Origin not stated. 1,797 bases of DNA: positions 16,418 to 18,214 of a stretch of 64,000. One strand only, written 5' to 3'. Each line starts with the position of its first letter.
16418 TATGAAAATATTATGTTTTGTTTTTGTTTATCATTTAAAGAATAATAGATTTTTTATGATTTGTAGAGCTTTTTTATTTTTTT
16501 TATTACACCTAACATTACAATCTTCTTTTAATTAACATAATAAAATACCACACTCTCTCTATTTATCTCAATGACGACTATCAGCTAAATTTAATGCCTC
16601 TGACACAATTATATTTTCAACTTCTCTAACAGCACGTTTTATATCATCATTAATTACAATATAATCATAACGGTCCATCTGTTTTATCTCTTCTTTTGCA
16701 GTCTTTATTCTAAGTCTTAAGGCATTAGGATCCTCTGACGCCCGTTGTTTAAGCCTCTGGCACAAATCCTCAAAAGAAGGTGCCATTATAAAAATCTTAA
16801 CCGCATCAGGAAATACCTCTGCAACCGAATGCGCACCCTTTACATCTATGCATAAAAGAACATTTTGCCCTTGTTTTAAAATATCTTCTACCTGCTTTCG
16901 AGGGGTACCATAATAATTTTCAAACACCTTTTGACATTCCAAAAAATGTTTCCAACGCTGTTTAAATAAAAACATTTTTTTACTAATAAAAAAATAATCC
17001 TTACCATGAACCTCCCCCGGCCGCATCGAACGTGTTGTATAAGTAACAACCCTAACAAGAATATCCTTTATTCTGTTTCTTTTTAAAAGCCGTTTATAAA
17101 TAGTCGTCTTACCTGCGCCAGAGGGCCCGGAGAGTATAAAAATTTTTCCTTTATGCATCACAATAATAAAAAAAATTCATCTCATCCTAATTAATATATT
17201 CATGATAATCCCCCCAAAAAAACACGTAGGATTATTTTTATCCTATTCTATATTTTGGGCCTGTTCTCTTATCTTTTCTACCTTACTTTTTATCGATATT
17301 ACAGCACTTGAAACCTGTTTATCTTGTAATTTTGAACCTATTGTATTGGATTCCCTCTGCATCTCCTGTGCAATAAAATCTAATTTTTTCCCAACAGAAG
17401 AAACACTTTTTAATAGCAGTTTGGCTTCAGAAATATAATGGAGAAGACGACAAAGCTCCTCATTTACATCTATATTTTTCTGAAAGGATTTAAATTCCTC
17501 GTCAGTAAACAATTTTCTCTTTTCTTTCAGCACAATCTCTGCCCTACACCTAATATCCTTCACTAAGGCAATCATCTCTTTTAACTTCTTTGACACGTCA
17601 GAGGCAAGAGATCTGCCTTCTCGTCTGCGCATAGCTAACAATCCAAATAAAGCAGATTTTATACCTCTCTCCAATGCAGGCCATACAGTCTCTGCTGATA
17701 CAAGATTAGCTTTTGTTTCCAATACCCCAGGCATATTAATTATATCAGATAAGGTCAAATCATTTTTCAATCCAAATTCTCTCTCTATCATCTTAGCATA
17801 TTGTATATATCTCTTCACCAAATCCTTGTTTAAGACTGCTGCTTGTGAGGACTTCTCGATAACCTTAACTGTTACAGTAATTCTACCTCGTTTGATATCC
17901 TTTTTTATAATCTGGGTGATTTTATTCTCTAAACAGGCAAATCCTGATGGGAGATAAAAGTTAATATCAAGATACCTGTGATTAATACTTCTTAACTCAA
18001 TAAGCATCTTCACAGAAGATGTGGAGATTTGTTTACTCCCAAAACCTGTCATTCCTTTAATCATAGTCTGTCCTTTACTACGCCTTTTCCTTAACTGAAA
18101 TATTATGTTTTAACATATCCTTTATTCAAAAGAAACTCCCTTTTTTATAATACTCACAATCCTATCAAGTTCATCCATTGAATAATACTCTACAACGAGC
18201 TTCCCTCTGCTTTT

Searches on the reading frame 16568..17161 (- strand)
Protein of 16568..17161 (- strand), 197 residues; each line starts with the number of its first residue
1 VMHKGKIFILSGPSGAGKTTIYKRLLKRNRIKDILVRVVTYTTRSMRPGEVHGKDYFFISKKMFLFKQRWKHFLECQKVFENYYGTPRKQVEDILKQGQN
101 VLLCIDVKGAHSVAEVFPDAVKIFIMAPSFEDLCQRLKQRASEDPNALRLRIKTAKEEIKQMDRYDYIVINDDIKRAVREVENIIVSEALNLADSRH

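Call 10: search_protein_families(library=pfam, proteins=[window:16568-17161:-], max_evalue=0.01)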
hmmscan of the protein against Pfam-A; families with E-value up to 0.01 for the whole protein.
window:16568-17161:- (197 aa): 17 families
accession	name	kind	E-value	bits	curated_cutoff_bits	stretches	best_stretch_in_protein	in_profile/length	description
PF00625.27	Guanylate_kin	-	2.6e-43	148.3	25.2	1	5-187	2-181/182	Guanylate kinase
PF13671.12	AAA_33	-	3.1e-06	28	27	1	8-146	2-124/143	AAA domain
PF13238.12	AAA_18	-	5.4e-06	27.3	29.4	1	9-147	2-118/128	AAA domain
PF13401.12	AAA_22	-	7.1e-05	23.6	27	1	5-36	5-37/130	AAA domain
PF00005.33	ABC_tran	-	0.00019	22.5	25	1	2-97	8-91/137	ABC transporter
PF25199.1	nSTAND_NTPase5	-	0.00067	19.9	34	0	4-26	40-62/145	Novel STAND NTPase 5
PF02367.23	TsaE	-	0.00077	19.9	26.6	1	2-42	18-57/128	Threonylcarbamoyl adenosine biosynthesis protein TsaE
PF13191.12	AAA_16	-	0.002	19.1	32.6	0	5-33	24-52/167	AAA ATPase domain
PF02224.24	Cytidylate_kin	-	0.0024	18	26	0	12-166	5-174/211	Cytidylate kinase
PF20720.3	nSTAND3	-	0.0028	17.8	27.2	1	3-29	15-41/155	Novel STAND NTPase 3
PF03193.22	RsgA_GTPase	-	0.0033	17.7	30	1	4-31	105-132/174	RsgA GTPase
PF00931.28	NB-ARC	-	0.0064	16.2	23.5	0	6-28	19-41/248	NB-ARC domain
PF00004.35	AAA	-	0.0068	17.3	21.2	0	9-99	2-54/131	ATPase family associated with various cellular activities (AAA)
PF01926.29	MMR_HSR1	-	0.0069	16.9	21.9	0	10-57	4-49/113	50S ribosome-binding GTPase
PF03266.21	NTPase_1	-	0.0069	16.7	23.9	0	9-59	3-52/168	NTPase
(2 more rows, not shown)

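Call 12: find_encoding_contigs(protein=window:16568-17161:-, flank=10000, max_places=10)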
Protein window:16568-17161:- (197 aa): no gene with exactly this product is on record in the collection.

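Call 18: find_encoding_contigs(protein=window:16568-17158:-, flank=10000, max_places=10)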
Protein window:16568-17158:- (196 aa): 5 contigs read that carry it; 3 places shown.
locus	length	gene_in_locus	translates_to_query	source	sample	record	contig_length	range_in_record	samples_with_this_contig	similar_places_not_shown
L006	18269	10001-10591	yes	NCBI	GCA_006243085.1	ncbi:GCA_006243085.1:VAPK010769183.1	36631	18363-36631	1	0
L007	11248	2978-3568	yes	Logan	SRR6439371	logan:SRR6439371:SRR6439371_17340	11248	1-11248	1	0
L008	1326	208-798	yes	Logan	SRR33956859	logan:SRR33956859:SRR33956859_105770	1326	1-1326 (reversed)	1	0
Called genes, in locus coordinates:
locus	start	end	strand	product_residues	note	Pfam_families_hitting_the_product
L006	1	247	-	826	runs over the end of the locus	PF02518:HATPase_c, PF00204:DNA_gyraseB, PF01751:Toprim, PF00986:DNA_gyraseB_C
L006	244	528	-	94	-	PF05258:DciA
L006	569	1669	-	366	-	PF00712:DNA_pol3_beta, PF02767:DNA_pol3_beta_2, PF02768:DNA_pol3_beta_3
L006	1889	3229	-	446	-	PF11638:DnaA_N, PF13173:AAA_14 (faint), PF00308:Bac_DnaA, PF01637:ATPase_2 (weak), PF01695:IstB_IS21 (faint), PF13401:AAA_22 (faint), PF00004:AAA (weak), PF08299:Bac_DnaA_C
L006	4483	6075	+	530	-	PF14849:YidC_periplas, PF02096:60KD_IMP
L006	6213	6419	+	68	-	PF14804:Jag_N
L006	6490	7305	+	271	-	PF00142:Fer4_NifH, PF01656:CbiA, PF02374:ArsA_ATPase (faint), PF06564:CBP_BcsQ, PF09140:MipZ, PF10609:ParA, PF13614:AAA_31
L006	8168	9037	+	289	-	PF02195:ParB_N, PF17762:HTH_ParB, PF23552:ParB_C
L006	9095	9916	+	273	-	PF03755:YicC-like_N, PF08340:YicC-like_C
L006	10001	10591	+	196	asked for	PF00625:Guanylate_kin, PF13238:AAA_18 (weak), PF13671:AAA_33 (weak)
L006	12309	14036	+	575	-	-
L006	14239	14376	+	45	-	-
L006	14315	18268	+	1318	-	?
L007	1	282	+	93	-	?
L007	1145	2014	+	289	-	PF02195:ParB_N, PF17762:HTH_ParB, PF23552:ParB_C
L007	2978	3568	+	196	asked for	PF00625:Guanylate_kin, PF13238:AAA_18 (weak), PF13671:AAA_33 (weak)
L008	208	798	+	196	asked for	PF00625:Guanylate_kin, PF13238:AAA_18 (weak), PF13671:AAA_33 (weak)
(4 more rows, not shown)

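Call 22: find_related_loci(query=window:16568-17158:-, collection=genome_contigs, flank=10000)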
Query window:16568-17158:- (196 aa) in genome_contigs; peptide patterns used: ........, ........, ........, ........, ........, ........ (x = any residue, [..] = any of these).
199 stretches matched a pattern; 7 encode a relative of the query (tblastn E <= 1e-3); 7 distinct loci.
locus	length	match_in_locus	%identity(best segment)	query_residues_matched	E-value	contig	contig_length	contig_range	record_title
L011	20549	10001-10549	47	3-187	1e-44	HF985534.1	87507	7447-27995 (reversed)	Clostridium sp. CAG:1024 genomic scaffold, scf421, whole genome shotgun sequence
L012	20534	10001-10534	42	3-184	1e-41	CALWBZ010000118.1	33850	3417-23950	MAG: uncultured Clostridia bacterium isolate E14__bin111 genome assembly, contig: E14__k127_2555266, whole genome shotgu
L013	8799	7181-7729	44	6-189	4e-42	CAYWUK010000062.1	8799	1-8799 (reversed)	MAG TPA_asm: uncultured Dehalococcoidaceae bacterium isolate binchicken_co178_187 genome assembly, contig: NODE_9565_len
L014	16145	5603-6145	43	3-186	2e-41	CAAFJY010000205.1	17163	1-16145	MAG TPA_asm: Clostridia bacterium, isolate HGM12631, WGS project CAAFJY010000000 data, contig: SRS1596808_82_k141_346508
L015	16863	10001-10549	46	3-187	3e-40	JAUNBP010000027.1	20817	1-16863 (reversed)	MAG: Clostridia bacterium isolate S1R_St_52 NODE_1000_length_20817_cov_16.528851, whole genome shotgun sequence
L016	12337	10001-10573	41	3-196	3e-39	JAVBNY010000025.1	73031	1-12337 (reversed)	MAG: Oscillospiraceae bacterium isolate EPI_MAG_00094 c_000000790021, whole genome shotgun sequence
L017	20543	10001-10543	39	2-184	2e-38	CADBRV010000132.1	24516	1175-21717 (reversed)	MAG: uncultured Lachnospiraceae bacterium isolate RUG14243 genome assembly, contig: RUG14243_asm_132, whole genome shotg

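Call 23: find_homologous_proteins(query=window:16568-17158:-, max_evalue=1e-20)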
Query window:16568-17158:- (196 aa): 7194 proteins with E <= 1e-20 among 7563 candidates; the best 120 are listed.
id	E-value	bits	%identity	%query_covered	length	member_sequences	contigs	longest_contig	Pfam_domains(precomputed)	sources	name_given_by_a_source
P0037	9.8e-126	434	100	100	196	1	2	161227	PF13671.13,PF00625.28,PF13238.13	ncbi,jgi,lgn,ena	-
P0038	9.6e-97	340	81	96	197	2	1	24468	PF00625.28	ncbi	-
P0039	2.1e-64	235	57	95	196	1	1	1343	PF00625.28,PF13238.13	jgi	-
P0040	3.8e-64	234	60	96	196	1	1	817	PF13671.13,PF00625.28,PF13238.13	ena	-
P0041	1.1e-63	232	56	96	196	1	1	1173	PF13671.13,PF00625.28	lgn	-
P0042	1.2e-63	232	57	94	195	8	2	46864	PF00625.28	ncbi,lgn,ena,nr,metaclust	ncbi:MAG: guanylate kinase [Omnitrophica WOR_2 bacterium RIFCSPHIGHO2_02_FULL_50_17]|nr:MAG: guanyla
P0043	1.1e-62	229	58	94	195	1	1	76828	PF13671.13,PF00625.28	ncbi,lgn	-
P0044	1.2e-62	229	56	99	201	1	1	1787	PF00625.28,PF13238.13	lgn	-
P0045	1.3e-62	229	55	99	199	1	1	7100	PF00625.28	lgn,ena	-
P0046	1.5e-62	228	57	95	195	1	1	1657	PF01926.30,PF13671.13,PF00625.28,PF13238.13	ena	-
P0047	4.7e-62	227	58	91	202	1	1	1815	PF13671.13,PF00625.28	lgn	-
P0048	5.0e-62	227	57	95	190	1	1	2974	PF00625.28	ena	-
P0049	5.8e-62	227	56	95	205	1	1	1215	PF00005.34,PF13671.13,PF00625.28,PF13238.13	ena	-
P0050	6.5e-62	226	56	95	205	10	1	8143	PF13671.13,PF00625.28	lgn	-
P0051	1.2e-61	225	57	94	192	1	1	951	PF13671.13,PF00625.28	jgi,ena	-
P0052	1.7e-61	225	57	95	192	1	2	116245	PF13671.13,PF00625.28,PF13238.13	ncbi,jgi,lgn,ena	-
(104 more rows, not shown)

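Call 24: find_encoding_contigs(protein=P0038, flank=10000, max_places=3)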
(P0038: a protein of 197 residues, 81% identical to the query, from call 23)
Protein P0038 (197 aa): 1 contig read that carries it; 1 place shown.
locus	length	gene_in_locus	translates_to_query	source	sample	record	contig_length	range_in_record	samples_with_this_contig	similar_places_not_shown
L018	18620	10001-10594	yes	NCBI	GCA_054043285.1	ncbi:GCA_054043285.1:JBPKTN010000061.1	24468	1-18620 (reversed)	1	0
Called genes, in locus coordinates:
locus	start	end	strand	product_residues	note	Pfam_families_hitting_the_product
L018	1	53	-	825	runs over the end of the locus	PF02518:HATPase_c, PF00204:DNA_gyraseB, PF01751:Toprim, PF00986:DNA_gyraseB_C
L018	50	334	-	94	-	PF05258:DciA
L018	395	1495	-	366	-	PF00712:DNA_pol3_beta, PF02767:DNA_pol3_beta_2, PF02768:DNA_pol3_beta_3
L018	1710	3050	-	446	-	PF11638:DnaA_N, PF00308:Bac_DnaA, PF01637:ATPase_2 (weak), PF01695:IstB_IS21 (weak), PF13401:AAA_22 (faint), PF00004:AAA (weak), PF13173:AAA_14 (weak), PF08299:Bac_DnaA_C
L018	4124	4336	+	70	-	PF01809:YidD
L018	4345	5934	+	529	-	PF14849:YidC_periplas, PF02096:60KD_IMP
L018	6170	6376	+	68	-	PF14804:Jag_N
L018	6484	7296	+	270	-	PF00142:Fer4_NifH, PF01656:CbiA, PF02374:ArsA_ATPase (faint), PF06564:CBP_BcsQ, PF09140:MipZ, PF10609:ParA, PF13614:AAA_31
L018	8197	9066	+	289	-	PF02195:ParB_N, PF17762:HTH_ParB, PF23552:ParB_C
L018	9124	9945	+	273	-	PF03755:YicC-like_N, PF08340:YicC-like_C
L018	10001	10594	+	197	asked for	PF00625:Guanylate_kin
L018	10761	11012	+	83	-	PF01192:RNA_pol_Rpb6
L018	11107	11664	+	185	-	PF02441:Flavoprotein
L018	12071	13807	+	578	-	PF07973:tRNA_SAD, PF00587:tRNA-synt_2b, PF03129:HGTP_anticodon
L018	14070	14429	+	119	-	PF00707:IF3_C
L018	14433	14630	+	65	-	PF01632:Ribosomal_L35p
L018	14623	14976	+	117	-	PF00453:Ribosomal_L20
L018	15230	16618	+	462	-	PF01210:NAD_Gly3P_dh_N (faint), PF01488:Shikimate_DH (faint), PF02254:TrkA_N, PF03807:F420_oxidored (faint), PF13241:NAD_binding_7 (faint), PF02080:TrkA_C, PF02254:TrkA_N, PF02080:TrkA_C (weak)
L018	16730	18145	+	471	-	PF02386:TrkH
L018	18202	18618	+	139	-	?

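Call 25: find_encoding_contigs(protein=P0043, flank=10000, max_places=2)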
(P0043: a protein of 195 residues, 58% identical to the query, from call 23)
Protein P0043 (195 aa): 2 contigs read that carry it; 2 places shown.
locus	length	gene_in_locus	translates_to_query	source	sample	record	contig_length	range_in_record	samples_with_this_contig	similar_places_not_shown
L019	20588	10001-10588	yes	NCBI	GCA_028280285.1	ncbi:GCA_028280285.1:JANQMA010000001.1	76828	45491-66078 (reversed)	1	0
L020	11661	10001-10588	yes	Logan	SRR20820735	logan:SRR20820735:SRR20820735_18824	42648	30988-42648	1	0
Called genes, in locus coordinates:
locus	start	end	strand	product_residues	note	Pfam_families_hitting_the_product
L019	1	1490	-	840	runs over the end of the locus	PF02518:HATPase_c, PF00204:DNA_gyraseB, PF01751:Toprim, PF00986:DNA_gyraseB_C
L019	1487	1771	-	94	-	PF05258:DciA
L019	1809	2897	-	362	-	PF00712:DNA_pol3_beta, PF02767:DNA_pol3_beta_2, PF02768:DNA_pol3_beta_3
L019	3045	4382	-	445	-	PF11638:DnaA_N, PF01637:ATPase_2 (faint), PF00308:Bac_DnaA, PF01695:IstB_IS21 (weak), PF00004:AAA, PF13173:AAA_14 (faint), PF13401:AAA_22 (faint), PF08299:Bac_DnaA_C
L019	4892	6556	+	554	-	PF14849:YidC_periplas, PF02096:60KD_IMP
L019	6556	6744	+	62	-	PF14804:Jag_N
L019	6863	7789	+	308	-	PF00142:Fer4_NifH, PF01656:CbiA, PF02374:ArsA_ATPase (faint), PF06564:CBP_BcsQ, PF09140:MipZ, PF10609:ParA, PF13614:AAA_31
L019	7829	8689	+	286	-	PF02195:ParB_N, PF17762:HTH_ParB, PF23552:ParB_C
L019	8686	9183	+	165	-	PF00334:NDK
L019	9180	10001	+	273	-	PF03755:YicC-like_N, PF08340:YicC-like_C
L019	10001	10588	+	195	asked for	PF00625:Guanylate_kin, PF13671:AAA_33 (faint)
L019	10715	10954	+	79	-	PF01192:RNA_pol_Rpb6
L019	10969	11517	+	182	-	PF02441:Flavoprotein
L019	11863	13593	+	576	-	PF07973:tRNA_SAD, PF00587:tRNA-synt_2b, PF03129:HGTP_anticodon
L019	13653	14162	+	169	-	PF05198:IF3_N, PF00707:IF3_C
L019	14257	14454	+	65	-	PF01632:Ribosomal_L35p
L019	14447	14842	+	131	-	PF00453:Ribosomal_L20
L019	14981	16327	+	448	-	PF00070:Pyr_redox (faint), PF01408:GFO_IDH_MocA (faint), PF01488:Shikimate_DH (faint), PF02254:TrkA_N, PF13460:NAD_binding_10 (weak), PF02080:TrkA_C, PF02254:TrkA_N, PF02080:TrkA_C (weak), +5 more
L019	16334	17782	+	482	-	PF02386:TrkH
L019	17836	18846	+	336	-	PF02912:Phe_tRNA-synt_N, PF01409:tRNA-synt_2d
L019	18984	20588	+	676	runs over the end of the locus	PF03483:B3_4, PF03484:B5, PF17759:tRNA_synthFbeta, PF03147:FDX-ACB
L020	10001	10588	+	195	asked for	PF00625:Guanylate_kin, PF13671:AAA_33 (faint)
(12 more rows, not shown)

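Call 26: find_encoding_contigs(protein=P0052, flank=10000, max_places=2)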
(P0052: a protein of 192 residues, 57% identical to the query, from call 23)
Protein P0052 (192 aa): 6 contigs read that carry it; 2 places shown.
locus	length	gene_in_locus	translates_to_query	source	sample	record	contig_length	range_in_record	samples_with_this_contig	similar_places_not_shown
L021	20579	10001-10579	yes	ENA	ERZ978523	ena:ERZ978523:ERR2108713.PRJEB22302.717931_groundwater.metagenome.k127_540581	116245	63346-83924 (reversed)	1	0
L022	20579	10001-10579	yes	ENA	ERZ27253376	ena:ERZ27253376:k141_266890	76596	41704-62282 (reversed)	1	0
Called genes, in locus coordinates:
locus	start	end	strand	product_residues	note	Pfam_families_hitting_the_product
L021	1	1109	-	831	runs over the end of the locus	PF02518:HATPase_c, PF00204:DNA_gyraseB, PF01751:Toprim, PF00986:DNA_gyraseB_C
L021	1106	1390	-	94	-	PF05258:DciA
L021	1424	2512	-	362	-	PF00712:DNA_pol3_beta, PF02767:DNA_pol3_beta_2, PF02768:DNA_pol3_beta_3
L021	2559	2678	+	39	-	-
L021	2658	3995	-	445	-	PF11638:DnaA_N, PF22688:Hda_lid (faint), PF01695:IstB_IS21 (weak), PF00308:Bac_DnaA, PF00004:AAA (weak), PF13401:AAA_22 (faint), PF08299:Bac_DnaA_C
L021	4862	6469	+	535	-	PF14849:YidC_periplas, PF02096:60KD_IMP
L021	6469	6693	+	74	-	PF14804:Jag_N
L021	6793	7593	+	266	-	PF00142:Fer4_NifH, PF01656:CbiA, PF02374:ArsA_ATPase (faint), PF06564:CBP_BcsQ, PF09140:MipZ, PF10609:ParA, PF13614:AAA_31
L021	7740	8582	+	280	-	PF02195:ParB_N, PF17762:HTH_ParB, PF23552:ParB_C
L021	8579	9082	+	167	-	PF00334:NDK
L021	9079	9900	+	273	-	PF03755:YicC-like_N, PF08340:YicC-like_C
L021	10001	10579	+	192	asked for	PF00625:Guanylate_kin, PF13671:AAA_33 (faint), PF13238:AAA_18 (faint)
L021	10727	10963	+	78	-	PF01192:RNA_pol_Rpb6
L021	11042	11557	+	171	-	PF02441:Flavoprotein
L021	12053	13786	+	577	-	PF07973:tRNA_SAD, PF00587:tRNA-synt_2b, PF03129:HGTP_anticodon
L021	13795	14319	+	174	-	PF05198:IF3_N, PF00707:IF3_C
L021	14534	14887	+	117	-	PF00453:Ribosomal_L20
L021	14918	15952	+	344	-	PF02912:Phe_tRNA-synt_N, PF01409:tRNA-synt_2d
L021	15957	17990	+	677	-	PF03483:B3_4, PF03484:B5, PF17759:tRNA_synthFbeta, PF03147:FDX-ACB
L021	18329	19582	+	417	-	PF00158:Sigma54_activat (faint), PF01078:Mg_chelatase (faint), PF05496:RuvB_N, PF00004:AAA, PF07728:AAA_5, PF13173:AAA_14, PF16193:AAA_assoc_2, PF12002:MgsA_C, +2 more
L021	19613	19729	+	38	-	-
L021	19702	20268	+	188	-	PF01812:5-FTHF_cyc-lig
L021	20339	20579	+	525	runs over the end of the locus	PF12072:RNase_Y_N, PF00013:KH_1, PF01966:HD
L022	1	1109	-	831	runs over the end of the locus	PF02518:HATPase_c, PF00204:DNA_gyraseB, PF01751:Toprim, PF00986:DNA_gyraseB_C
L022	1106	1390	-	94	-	PF05258:DciA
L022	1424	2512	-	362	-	PF00712:DNA_pol3_beta, PF02767:DNA_pol3_beta_2, PF02768:DNA_pol3_beta_3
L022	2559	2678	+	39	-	-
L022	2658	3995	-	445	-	PF11638:DnaA_N, PF22688:Hda_lid (faint), PF01695:IstB_IS21 (weak), PF00308:Bac_DnaA, PF00004:AAA (weak), PF13401:AAA_22 (faint), PF08299:Bac_DnaA_C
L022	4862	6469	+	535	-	PF14849:YidC_periplas, PF02096:60KD_IMP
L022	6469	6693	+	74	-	PF14804:Jag_N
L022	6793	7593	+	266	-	PF00142:Fer4_NifH, PF01656:CbiA, PF02374:ArsA_ATPase (faint), PF06564:CBP_BcsQ, PF09140:MipZ, PF10609:ParA, PF13614:AAA_31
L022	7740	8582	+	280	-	PF02195:ParB_N, PF17762:HTH_ParB, PF23552:ParB_C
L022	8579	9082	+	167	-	PF00334:NDK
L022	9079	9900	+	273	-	PF03755:YicC-like_N, PF08340:YicC-like_C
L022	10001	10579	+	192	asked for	PF00625:Guanylate_kin, PF13671:AAA_33 (faint), PF13238:AAA_18 (faint)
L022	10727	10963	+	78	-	PF01192:RNA_pol_Rpb6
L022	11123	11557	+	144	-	PF02441:Flavoprotein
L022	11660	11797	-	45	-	-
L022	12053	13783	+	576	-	PF07973:tRNA_SAD, PF00587:tRNA-synt_2b, PF03129:HGTP_anticodon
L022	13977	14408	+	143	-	PF05198:IF3_N, PF00707:IF3_C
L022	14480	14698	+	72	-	PF01632:Ribosomal_L35p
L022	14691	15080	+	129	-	PF00453:Ribosomal_L20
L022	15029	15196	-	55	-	-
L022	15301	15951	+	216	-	PF02254:TrkA_N, PF13241:NAD_binding_7 (weak), PF02080:TrkA_C (weak)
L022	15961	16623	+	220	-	PF02254:TrkA_N, PF03807:F420_oxidored (faint), PF02080:TrkA_C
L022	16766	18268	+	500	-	PF02386:TrkH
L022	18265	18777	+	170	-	-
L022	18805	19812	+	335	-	PF02912:Phe_tRNA-synt_N, PF01409:tRNA-synt_2d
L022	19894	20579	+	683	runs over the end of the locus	PF03483:B3_4, PF03484:B5, PF17759:tRNA_synthFbeta, PF03147:FDX-ACB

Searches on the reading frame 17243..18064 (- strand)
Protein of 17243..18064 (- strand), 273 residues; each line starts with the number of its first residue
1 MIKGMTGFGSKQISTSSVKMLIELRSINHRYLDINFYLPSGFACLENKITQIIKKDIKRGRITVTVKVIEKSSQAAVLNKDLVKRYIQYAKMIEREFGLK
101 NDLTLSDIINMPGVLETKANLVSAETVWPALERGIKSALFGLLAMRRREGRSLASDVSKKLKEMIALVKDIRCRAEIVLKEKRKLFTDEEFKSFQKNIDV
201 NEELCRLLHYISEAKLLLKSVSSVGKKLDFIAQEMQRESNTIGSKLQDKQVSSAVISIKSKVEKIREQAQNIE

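Call 10: search_protein_families(library=pfam, proteins=[window:17243-18064:-], max_evalue=0.01)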
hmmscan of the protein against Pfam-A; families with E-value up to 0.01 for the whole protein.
window:17243-18064:- (273 aa): 2 families
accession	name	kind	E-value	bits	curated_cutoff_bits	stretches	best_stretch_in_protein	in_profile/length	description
PF03755.18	YicC-like_N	-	2.1e-41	142.4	25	1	2-154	1-155/156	Endoribonuclease YicC-like, N-terminal region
PF08340.16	YicC-like_C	-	1.9e-28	99.5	27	1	186-273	33-120/120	Endoribonuclease YicC-like, C-terminal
